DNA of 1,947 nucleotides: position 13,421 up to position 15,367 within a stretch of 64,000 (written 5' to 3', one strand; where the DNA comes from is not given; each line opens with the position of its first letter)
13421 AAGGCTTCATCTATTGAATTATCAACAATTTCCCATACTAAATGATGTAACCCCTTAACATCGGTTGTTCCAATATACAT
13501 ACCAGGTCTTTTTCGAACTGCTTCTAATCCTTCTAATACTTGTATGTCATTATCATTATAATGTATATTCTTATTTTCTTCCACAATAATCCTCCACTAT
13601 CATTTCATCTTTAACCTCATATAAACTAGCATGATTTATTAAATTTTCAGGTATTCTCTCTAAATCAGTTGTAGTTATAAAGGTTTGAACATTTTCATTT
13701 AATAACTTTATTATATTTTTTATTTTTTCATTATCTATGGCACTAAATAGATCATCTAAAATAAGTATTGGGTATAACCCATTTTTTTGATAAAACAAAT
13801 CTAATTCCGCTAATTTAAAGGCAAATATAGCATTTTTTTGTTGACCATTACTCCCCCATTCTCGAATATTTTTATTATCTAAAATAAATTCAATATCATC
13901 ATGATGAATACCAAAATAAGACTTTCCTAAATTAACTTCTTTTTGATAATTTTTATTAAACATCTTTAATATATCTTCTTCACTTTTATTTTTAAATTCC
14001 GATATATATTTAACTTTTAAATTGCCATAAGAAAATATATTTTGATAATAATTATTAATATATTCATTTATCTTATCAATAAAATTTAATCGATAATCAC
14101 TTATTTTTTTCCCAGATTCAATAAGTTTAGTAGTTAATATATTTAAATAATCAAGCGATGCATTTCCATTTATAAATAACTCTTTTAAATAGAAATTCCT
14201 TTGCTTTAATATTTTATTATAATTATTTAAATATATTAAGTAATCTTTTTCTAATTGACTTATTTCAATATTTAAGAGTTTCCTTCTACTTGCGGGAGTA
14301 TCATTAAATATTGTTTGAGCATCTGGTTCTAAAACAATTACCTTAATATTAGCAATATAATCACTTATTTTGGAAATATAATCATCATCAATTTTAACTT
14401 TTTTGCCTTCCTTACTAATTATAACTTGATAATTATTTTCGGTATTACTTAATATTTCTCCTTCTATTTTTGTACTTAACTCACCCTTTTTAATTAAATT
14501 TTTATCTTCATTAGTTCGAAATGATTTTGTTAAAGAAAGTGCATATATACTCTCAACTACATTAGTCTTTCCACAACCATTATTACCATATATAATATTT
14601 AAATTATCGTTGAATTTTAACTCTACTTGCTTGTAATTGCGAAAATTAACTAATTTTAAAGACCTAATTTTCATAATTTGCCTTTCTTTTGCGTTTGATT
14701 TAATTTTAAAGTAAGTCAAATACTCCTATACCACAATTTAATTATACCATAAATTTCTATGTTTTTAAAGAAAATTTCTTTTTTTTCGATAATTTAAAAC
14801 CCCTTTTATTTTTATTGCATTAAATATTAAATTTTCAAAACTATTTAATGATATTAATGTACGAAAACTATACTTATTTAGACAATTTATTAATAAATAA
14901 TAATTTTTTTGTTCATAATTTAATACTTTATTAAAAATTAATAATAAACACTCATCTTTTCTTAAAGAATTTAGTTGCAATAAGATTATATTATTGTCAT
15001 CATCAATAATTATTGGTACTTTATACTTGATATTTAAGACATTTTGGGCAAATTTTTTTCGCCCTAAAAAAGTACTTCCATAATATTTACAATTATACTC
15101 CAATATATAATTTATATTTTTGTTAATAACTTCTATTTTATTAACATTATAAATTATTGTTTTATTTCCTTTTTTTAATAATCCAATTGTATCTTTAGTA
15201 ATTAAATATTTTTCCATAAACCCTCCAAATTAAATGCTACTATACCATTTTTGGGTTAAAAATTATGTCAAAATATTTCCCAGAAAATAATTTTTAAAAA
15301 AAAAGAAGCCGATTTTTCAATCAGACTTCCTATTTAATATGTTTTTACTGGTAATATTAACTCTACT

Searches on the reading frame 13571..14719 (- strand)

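Call 11: search_protein_families(library=pfam, proteins=[window:13571-14719:-])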
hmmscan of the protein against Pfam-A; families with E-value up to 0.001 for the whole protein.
window:13571-14719:- (382 aa): 6 families
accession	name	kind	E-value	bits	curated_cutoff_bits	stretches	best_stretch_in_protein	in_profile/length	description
PF02463.25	SMC_N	-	2.5e-19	70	40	1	18-354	2-200/220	RecF/RecN/SMC N terminal domain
PF13175.12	AAA_15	-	7.4e-08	32.8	32.1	1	16-350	1-368/374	AAA ATPase domain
PF13476.12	AAA_23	-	1.4e-07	32.8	27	1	20-205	1-155/201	AAA domain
PF13514.12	AAA_27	-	7e-06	26.2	22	1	16-101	1-86/206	AAA domain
PF01637.24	ATPase_2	-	0.00018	21.8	33.2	0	231-343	54-138/225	ATPase domain predominantly from Archaea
PF13304.12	AAA_21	-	0.00065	20.3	27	0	40-350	1-297/304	AAA domain, putative AbiEii toxin, Type IV TA system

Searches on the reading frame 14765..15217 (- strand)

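Call 11: search_protein_families(library=pfam, proteins=[window:14765-15217:-])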
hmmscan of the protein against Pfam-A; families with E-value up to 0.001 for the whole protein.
window:14765-15217:- (150 aa): 1 family
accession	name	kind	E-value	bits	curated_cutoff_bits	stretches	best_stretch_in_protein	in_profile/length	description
PF06338.17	ComK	-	3.1e-17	63.2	22.3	1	1-144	1-150/152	ComK protein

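Call 31: search_protein_families(library=ncbifam, proteins=[window:14765-15217:-], max_evalue=0.00001)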
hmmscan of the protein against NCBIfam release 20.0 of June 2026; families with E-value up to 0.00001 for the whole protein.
window:14765-15217:- (150 aa): 0 families
